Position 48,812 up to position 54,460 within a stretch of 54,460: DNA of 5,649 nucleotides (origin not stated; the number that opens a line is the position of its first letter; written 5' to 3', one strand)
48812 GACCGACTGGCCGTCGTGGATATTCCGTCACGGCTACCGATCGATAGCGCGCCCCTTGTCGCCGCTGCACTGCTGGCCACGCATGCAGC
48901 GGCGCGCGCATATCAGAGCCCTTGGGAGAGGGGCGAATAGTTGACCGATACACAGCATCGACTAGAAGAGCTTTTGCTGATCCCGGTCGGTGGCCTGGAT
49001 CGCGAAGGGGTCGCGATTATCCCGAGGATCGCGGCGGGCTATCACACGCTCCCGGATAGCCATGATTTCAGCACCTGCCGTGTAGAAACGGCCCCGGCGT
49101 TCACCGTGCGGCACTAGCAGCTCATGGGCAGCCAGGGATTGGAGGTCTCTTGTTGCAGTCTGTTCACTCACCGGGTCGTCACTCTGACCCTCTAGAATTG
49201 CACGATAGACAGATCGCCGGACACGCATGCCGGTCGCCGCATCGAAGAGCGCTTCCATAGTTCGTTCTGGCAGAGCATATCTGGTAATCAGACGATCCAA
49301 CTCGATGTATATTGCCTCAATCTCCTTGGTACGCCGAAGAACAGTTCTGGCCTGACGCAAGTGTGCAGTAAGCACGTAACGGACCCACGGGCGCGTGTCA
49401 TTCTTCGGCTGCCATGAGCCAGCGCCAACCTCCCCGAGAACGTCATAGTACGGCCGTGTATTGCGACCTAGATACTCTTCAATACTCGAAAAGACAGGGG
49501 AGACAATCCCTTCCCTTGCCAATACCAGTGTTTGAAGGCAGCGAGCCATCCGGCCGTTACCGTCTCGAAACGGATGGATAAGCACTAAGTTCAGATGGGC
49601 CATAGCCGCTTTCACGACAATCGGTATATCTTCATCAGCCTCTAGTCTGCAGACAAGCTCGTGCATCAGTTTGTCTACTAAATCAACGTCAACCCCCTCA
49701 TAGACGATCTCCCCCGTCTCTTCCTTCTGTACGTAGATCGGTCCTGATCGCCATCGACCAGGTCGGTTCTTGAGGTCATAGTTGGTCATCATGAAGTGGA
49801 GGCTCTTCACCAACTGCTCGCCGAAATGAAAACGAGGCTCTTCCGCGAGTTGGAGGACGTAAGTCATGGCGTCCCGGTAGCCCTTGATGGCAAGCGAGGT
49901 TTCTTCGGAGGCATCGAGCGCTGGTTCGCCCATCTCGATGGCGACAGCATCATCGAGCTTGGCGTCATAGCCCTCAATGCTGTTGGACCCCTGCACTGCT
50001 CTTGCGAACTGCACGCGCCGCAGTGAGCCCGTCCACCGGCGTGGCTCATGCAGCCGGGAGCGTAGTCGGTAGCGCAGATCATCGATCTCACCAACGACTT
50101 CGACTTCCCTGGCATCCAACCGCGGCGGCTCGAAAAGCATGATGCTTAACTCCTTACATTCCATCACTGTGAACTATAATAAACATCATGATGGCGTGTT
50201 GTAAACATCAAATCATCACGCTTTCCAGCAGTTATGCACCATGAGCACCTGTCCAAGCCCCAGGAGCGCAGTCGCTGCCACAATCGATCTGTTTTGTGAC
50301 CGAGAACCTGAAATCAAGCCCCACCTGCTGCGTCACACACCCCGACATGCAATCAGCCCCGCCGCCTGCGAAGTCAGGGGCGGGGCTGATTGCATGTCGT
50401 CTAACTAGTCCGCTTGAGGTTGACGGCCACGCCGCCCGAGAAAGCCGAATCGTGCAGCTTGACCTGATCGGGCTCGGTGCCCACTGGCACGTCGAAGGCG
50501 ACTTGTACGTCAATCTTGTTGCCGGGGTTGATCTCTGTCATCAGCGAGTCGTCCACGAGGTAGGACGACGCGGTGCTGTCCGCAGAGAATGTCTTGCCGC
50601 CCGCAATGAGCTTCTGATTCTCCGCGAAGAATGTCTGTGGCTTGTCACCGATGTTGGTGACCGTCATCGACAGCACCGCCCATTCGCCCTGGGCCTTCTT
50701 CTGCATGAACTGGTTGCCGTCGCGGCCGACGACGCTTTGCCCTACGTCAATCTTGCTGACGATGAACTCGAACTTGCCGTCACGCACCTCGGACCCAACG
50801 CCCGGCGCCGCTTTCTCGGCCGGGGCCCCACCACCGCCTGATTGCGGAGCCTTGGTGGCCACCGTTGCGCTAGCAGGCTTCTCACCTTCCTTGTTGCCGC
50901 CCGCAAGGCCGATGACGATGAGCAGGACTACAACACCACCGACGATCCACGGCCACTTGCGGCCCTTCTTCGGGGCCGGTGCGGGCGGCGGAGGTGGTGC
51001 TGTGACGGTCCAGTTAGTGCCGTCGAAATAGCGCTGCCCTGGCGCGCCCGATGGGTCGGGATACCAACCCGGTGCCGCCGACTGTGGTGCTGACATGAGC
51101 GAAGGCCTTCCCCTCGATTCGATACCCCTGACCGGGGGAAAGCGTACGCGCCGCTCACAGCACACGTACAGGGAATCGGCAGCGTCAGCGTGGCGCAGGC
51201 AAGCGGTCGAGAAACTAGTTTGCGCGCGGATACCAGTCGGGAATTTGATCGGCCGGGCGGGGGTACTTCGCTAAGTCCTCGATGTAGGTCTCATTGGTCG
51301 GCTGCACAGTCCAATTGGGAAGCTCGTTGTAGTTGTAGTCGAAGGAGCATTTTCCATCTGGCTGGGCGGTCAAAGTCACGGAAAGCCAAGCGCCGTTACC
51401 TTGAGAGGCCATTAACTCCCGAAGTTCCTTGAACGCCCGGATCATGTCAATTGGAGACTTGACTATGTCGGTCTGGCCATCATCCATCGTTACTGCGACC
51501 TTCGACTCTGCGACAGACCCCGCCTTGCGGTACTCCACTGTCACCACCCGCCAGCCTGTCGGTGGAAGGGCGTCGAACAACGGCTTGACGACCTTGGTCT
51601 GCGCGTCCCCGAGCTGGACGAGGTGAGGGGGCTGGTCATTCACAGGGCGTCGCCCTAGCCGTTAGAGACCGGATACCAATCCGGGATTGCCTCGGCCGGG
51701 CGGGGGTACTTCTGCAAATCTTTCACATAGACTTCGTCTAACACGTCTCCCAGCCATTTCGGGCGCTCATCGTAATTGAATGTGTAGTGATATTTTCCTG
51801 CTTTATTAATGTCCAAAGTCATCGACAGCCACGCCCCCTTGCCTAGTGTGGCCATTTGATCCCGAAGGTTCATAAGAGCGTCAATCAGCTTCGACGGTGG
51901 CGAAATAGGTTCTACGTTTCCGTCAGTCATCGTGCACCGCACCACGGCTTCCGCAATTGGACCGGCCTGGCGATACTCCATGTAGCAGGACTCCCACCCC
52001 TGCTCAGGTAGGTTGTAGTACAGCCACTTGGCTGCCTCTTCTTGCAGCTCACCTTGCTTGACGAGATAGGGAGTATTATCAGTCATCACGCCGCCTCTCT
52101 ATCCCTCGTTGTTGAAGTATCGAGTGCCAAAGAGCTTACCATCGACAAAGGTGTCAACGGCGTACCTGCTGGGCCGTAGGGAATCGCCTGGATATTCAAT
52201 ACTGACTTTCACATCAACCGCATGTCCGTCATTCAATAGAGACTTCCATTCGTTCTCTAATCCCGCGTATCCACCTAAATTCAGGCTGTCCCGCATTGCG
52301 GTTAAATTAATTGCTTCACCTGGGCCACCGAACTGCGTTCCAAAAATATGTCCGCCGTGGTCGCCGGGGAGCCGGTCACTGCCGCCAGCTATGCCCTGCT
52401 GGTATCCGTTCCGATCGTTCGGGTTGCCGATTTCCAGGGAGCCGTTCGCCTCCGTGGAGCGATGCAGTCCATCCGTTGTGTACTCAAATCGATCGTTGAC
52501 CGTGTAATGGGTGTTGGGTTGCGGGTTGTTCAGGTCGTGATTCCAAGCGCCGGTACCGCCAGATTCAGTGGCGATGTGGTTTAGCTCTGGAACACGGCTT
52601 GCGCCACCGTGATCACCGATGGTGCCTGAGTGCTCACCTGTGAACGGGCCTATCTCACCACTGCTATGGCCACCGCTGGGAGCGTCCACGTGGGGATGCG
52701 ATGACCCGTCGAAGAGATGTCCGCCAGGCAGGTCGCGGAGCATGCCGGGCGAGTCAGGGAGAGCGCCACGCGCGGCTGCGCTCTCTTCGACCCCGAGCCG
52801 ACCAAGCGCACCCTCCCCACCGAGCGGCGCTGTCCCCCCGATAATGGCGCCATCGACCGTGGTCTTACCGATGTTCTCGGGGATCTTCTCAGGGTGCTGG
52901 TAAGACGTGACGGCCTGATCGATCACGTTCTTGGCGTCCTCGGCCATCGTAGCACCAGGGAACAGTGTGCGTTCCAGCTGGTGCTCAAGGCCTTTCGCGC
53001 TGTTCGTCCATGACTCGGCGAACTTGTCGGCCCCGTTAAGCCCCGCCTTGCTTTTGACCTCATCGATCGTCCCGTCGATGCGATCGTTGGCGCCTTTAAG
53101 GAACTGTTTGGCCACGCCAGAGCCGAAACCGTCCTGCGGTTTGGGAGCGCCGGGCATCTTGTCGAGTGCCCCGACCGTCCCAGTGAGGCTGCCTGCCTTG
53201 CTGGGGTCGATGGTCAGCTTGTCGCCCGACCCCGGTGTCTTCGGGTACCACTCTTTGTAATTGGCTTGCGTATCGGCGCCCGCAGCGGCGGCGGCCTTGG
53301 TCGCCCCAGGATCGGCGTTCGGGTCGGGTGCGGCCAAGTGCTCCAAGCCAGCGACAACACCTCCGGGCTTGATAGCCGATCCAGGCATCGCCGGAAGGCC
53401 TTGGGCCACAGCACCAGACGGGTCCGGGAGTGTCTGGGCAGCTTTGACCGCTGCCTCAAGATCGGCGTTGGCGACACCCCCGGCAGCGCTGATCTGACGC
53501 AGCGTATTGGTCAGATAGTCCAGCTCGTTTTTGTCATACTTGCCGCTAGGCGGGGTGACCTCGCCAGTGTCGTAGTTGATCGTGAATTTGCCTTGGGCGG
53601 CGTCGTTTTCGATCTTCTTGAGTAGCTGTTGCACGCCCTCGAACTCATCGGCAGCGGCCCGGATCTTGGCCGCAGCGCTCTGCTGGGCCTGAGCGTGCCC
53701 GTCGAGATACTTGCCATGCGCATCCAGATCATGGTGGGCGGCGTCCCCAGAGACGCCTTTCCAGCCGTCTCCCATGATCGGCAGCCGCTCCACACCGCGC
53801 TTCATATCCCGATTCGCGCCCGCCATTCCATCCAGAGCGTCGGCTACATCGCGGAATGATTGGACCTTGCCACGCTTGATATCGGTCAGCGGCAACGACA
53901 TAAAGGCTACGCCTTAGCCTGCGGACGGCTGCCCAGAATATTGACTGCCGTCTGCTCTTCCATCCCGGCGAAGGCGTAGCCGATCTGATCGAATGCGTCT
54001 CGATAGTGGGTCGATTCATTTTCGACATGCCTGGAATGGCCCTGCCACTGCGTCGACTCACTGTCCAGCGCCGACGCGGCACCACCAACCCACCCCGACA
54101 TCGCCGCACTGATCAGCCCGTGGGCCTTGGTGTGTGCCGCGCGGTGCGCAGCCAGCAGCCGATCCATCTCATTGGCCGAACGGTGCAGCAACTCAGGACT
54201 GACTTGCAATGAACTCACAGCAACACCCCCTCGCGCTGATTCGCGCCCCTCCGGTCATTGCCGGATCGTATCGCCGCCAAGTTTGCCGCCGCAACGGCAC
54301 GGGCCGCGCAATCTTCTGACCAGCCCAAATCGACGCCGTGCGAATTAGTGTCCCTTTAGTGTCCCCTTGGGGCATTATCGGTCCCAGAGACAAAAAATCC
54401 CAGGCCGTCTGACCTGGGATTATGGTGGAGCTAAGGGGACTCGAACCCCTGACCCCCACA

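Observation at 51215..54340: ESX/WXG100-type polymorphic toxin-immunity cassette next to attR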

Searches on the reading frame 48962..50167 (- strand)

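Call 4: search_protein_families(library=pfam, proteins=[window:48962-50167:-], max_evalue=1)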
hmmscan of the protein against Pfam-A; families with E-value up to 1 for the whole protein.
window:48962-50167:- (401 aa): 1 family
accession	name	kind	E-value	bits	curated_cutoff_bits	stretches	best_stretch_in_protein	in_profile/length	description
PF02661.23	Fic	-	4.1e-13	50.4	24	1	117-216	4-93/93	Fic/DOC family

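Call 5: search_protein_families(library=phrogs, proteins=[window:48962-50167:-], max_evalue=0.1)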
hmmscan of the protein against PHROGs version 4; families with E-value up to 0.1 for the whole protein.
window:48962-50167:- (401 aa): 7 families
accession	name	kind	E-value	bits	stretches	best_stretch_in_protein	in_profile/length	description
phrog_5978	-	unknown function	4.1e-38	132.4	1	49-358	48-348/364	-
phrog_11900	-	unknown function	3.4e-13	50.6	1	93-222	54-181/230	-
phrog_13548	-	unknown function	8.1e-13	49.1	1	114-247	120-251/379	-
phrog_23170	-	unknown function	3.5e-12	47.4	1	108-245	35-170/191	-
phrog_12747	-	unknown function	2.5e-05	24.9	1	162-221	105-161/211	-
phrog_10690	-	unknown function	0.00041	20.5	1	136-219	217-301/346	-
phrog_577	-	moron, auxiliary metabolic gene and host takeover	0.011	16.6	1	183-221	52-90/128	Doc-like toxin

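Call 6: search_protein_families(library=ncbifam, proteins=[window:48962-50167:-], max_evalue=0.1)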
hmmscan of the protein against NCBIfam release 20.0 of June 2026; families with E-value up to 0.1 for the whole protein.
window:48962-50167:- (401 aa): 4 families
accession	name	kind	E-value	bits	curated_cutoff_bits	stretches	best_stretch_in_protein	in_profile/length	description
NF046030.1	ProtAdlyltaseSoFic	equivalog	5.1e-16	58.6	550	1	144-362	138-346/361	protein adenylyltransferase Fic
TIGR02613.1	mob_myst_B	hypoth_equivalog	4.6e-06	26.6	124.4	1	188-223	113-147/186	mobile mystery protein B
NF041381.1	XopAC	subfamily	0.0055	15.5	450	1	177-221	372-416/451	XopAC/AvrAC family type III secretion system effector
NF010653.0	PRK14052.1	equivalog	0.085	12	364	0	194-230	344-380/387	VopS family T3SS effector adenosine monophosphate-protein transferase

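Call 76: search_protein_families(library=padloc, proteins=[window:48962-50167:-], max_evalue=0.01)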
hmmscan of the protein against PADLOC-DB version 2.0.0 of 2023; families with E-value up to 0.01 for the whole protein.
window:48962-50167:- (401 aa): 7 families
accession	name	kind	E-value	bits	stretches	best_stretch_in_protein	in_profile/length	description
PDLC03963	SoFic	-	4.3e-45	152.6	1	52-365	55-352/361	-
PDLC04966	PDC-S24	-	1e-13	49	1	138-224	254-344/497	-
PDLC04839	PDC-S04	-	2.7e-11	41.5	1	180-231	123-174/205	-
PDLC04840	PDC-S04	-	7e-11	40.3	1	57-214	15-172/227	-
PDLC04836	PDC-S04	-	2.4e-08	31.4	1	99-211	76-182/244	-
PDLC04838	PDC-S04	-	6.8e-06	24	1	183-220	129-166/209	-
PDLC04837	PDC-S04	-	7.3e-05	20.1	1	163-211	131-178/234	-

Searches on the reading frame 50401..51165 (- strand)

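Call 4: search_protein_families(library=pfam, proteins=[window:50401-51165:-], max_evalue=1)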
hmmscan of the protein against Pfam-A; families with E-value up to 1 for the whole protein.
window:50401-51165:- (254 aa): 4 families
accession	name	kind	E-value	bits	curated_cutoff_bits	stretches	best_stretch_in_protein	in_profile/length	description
PF11611.13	DUF4352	-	2.3e-22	80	25.9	1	122-245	2-120/122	Domain of unknown function (DUF4352)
PF10708.14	DUF2510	-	3.5e-10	39.9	24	1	32-64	1-34/35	Protein of unknown function (DUF2510)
PF16729.10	DUF5067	-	0.00013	22.3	27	1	157-233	39-120/126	Domain of unknown function (DUF5067)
PF01292.26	Ni_hydr_CYTB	-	0.27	11.4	30.1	1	44-91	75-123/179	Prokaryotic cytochrome b561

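Call 5: search_protein_families(library=phrogs, proteins=[window:50401-51165:-], max_evalue=0.1)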
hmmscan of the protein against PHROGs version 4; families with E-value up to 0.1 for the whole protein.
window:50401-51165:- (254 aa): 8 families
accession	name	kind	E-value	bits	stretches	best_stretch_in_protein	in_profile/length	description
phrog_806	-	unknown function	7.9e-27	95.5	1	71-250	6-185/187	-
phrog_21924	-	unknown function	6.7e-09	37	1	21-62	2-44/132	-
phrog_2697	-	unknown function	0.0014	20.1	1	31-65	3-34/81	-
phrog_3727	-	unknown function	0.0014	19.5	1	158-237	104-180/209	-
phrog_14886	-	unknown function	0.0025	18.8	1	61-121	16-75/177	-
phrog_16405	-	moron, auxiliary metabolic gene and host takeover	0.0025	18.6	1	61-110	68-119/229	membrane protein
phrog_23980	-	unknown function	0.052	14.2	1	69-100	13-44/193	-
phrog_8545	-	moron, auxiliary metabolic gene and host takeover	0.053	14.3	0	65-109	12-56/177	superinfection exclusion Sie-like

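Call 6: search_protein_families(library=ncbifam, proteins=[window:50401-51165:-], max_evalue=0.1)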
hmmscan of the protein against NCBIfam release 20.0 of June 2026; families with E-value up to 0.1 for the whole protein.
window:50401-51165:- (254 aa): 1 family
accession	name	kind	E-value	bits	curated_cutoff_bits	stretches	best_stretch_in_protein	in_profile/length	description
NF033761.1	gliding_GltJ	equivalog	0.0026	16.9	450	1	25-116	320-418/671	adventurous gliding motility protein GltJ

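Call 76: search_protein_families(library=padloc, proteins=[window:50401-51165:-], max_evalue=0.01)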
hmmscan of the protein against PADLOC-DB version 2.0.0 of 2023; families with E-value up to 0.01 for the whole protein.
window:50401-51165:- (254 aa): 0 families

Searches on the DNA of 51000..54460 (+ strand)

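Call 7: search_dna_similar(query=window:51000-54460:+, collection=phages, mode=near, max_rows=20)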
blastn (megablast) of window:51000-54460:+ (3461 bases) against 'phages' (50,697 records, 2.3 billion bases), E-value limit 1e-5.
Records with a match: 18; places in all: 20; records where one place covers at least 80% of the query: 0.
Best place of each record, by identity: 95-99% 10; 90-95% 7; 80-90% 1.
By first word of the organism name: Mycobacterium 8; Gordonia 8; Tsukamurella 2.
By host as written in the record: Gordonia terrae 3612 6; Tsukamurella paurometabola strain CON55 2; Mycobacterium abscessus GD03 1; Mycobacterium abscessus GD11 1; Mycobacterium abscessus GD62 1; Mycobacterium abscessus GD08 1; Mycobacterium abscessus T46 1; Mycobacterium abscessus GD05 1; and 4 more.
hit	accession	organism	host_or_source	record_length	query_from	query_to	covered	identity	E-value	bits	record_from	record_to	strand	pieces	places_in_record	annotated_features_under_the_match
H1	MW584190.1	Mycobacterium phage prophiGD03-1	Mycobacterium abscessus GD03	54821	223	2266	35%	88.6%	0e+0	1477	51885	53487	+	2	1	84: polymorphic toxin protein | 83: polymorphic toxin immunity protein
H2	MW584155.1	Mycobacterium phage prophiGD11-3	Mycobacterium abscessus GD11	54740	1845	2266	12%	91.3%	5e-161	575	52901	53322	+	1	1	80: polymorphic toxin protein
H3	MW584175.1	Mycobacterium phage prophi62-2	Mycobacterium abscessus GD62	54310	1845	2266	12%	91.3%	5e-161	575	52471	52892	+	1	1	81: polymorphic toxin protein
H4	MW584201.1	Mycobacterium phage prophiGD08-3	Mycobacterium abscessus GD08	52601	1845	2266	12%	91.3%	5e-161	575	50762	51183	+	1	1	76: polymorphic toxin protein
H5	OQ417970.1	Mycobacterium phage prophiT46-2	Mycobacterium abscessus T46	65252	1845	2262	12%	91.1%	8e-159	568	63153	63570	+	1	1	93: polymorphic toxin protein with WXG100 motif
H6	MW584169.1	Mycobacterium phage prophiGD05-1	Mycobacterium abscessus GD05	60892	3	195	6%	97.9%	9e-89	335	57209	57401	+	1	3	90: hypothetical protein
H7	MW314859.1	Mycobacterium phage phiGD17-1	Mycobacterium abscessus GD40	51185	3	176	5%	98.3%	2e-79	303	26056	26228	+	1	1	34: membrane protein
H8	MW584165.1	Mycobacterium phage prophiGD17-1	Mycobacterium abscessus GD17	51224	3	176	5%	98.3%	2e-79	303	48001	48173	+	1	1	84: membrane protein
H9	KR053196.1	Tsukamurella phage TPA4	Tsukamurella paurometabola strain CON55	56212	3409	3461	2%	90.6%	1e-8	69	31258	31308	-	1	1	hypothetical protein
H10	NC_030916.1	Tsukamurella phage TPA4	Tsukamurella paurometabola strain CON55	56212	3409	3461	2%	90.6%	1e-8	69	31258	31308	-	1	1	hypothetical protein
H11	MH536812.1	Gordonia phage Apricot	Gordonia terrae 3612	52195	3408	3451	1%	95.6%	3e-9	71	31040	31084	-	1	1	46: hypothetical protein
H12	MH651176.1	Gordonia phage Horus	Gordonia terrae 3612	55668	3408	3451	1%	95.6%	3e-9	71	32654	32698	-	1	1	none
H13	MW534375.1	Gordonia phage ODay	Gordonia terrae 3612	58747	3408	3451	1%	95.6%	3e-9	71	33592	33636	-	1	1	none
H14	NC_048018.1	Gordonia phage Apricot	Gordonia terrae 3612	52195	3408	3451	1%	95.6%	3e-9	71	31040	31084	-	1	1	46: hypothetical protein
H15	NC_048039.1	Gordonia phage Horus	Gordonia terrae 3612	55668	3408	3451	1%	95.6%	3e-9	71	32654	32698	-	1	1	none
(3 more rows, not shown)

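Call 10: get_annotated_region(hit=H1, flank=3500)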
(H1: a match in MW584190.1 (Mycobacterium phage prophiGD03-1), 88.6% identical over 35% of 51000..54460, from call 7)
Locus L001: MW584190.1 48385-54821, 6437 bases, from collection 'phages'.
description: Mycobacterium phage prophiGD03-1, complete genome.
organism: Mycobacterium phage prophiGD03-1 (NCBI taxid 2813229)
taxonomy: Viruses; Duplodnaviria; Heunggongvirae; Uroviricota; Caudoviricetes; Mycoabscvirus
host: Mycobacterium abscessus GD03; source: -; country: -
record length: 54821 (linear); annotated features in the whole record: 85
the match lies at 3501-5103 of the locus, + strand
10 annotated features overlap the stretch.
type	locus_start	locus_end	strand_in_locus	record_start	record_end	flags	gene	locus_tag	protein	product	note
CDS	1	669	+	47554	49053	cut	76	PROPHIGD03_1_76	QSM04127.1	lysin A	-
CDS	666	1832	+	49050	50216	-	77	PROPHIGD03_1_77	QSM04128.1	lysin B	-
CDS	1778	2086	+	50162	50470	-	78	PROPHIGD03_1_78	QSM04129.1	holin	-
CDS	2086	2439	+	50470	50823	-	79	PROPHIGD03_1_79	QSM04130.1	hypothetical protein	-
CDS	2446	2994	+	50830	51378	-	80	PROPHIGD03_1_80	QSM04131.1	hypothetical protein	-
CDS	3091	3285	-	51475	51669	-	81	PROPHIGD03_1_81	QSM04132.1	hypothetical protein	-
CDS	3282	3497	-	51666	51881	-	82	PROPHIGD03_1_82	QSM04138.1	hypothetical protein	-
CDS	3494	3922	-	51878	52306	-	83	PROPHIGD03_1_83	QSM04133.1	polymorphic toxin immunity protein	-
CDS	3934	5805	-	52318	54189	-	84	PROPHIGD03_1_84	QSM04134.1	polymorphic toxin protein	polymorphic toxin protein, endonuclease_NS_2 domain and WXG motif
CDS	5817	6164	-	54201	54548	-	85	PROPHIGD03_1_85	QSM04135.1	WXG motif protein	-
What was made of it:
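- An annotated homologous cassette exists in prophiGD03-1 (call 10).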

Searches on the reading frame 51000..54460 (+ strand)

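Call 67: search_protein_families(library=pfam, proteins=[L001:5817-6164:-, L001:5296-5805:-], max_evalue=0.1)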
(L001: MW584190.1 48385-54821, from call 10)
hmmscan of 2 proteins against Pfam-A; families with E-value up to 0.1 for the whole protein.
L001:5817-6164:- (115 aa): 0 families

L001:5296-5805:- (170 aa): 0 families

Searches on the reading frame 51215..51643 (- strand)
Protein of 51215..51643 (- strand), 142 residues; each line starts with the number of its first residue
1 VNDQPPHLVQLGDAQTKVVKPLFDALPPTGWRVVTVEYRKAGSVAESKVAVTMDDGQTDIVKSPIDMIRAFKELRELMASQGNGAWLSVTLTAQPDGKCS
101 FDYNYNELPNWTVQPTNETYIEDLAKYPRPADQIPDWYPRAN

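Call 4: search_protein_families(library=pfam, proteins=[window:51215-51643:-], max_evalue=1)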
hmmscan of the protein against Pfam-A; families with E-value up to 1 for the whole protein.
window:51215-51643:- (142 aa): 2 families
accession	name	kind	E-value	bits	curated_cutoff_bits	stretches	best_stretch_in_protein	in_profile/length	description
PF04634.17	YezG-like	-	2.9e-05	24.7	21.7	1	66-119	71-124/146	Immunity protein YezG-like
PF17481.7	Phage_sheath_domII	-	0.15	13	31.4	1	35-103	30-87/98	Phage tail sheath protein beta-sandwich domain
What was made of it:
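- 51215..51643 (-): imm2: a second EsaG/YezG-family immunity gene of the 'A' type, with no A-type toxin in the window. It is an orphan immunity gene. Pfam YezG-like 24.7 bits, above the cutoff of 21.7 (call 4).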

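Call 5: search_protein_families(library=phrogs, proteins=[window:51215-51643:-], max_evalue=0.1)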
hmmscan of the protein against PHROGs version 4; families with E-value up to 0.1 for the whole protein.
window:51215-51643:- (142 aa): 0 families

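Call 6: search_protein_families(library=ncbifam, proteins=[window:51215-51643:-], max_evalue=0.1)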
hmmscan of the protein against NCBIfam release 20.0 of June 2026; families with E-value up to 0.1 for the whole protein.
window:51215-51643:- (142 aa): 1 family
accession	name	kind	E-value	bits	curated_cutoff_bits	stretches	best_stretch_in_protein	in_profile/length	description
TIGR01741.1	staph_tand_hypo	subfamily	0.00028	21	82.05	1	63-114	74-125/157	TIGR01741 family protein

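Call 71: find_encoding_contigs(protein=window:51215-51643:-, flank=4000, max_places=8)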
Protein window:51215-51643:- (142 aa): 22 contigs read that carry it; 2 places shown.
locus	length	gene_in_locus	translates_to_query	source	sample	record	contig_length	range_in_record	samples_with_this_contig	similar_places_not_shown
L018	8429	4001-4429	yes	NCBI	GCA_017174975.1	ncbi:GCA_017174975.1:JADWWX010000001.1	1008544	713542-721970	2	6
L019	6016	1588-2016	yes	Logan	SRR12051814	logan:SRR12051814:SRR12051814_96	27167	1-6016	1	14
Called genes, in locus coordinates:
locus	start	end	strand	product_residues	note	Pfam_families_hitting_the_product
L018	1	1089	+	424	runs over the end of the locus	PF00083:Sugar_tr, PF05977:MFS_3 (weak), PF07690:MFS_1, PF12832:MFS_1_like (faint), PF13347:MFS_2, PF00083:Sugar_tr (weak), PF07690:MFS_1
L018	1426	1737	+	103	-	PF06013:WXG100 (weak)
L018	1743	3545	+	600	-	PF13930:Endonuclea_NS_2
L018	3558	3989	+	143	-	-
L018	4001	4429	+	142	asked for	-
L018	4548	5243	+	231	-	PF10708:DUF2510, PF11611:DUF4352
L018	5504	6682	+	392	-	PF02661:Fic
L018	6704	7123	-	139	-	-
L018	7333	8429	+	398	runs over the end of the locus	-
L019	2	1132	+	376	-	?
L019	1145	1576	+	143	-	-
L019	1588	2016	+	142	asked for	-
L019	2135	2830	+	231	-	PF10708:DUF2510, PF11611:DUF4352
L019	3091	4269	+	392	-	PF02661:Fic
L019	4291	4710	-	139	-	-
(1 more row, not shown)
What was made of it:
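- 51215..51643 (-): It lies after imm1 in both contexts shown for the 22 contigs that carry it (call 71).
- The exact imm2 protein is on 22 contigs, and in both contexts shown it lies directly after imm1 (call 71). It is conserved on 22 contigs (call 71).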
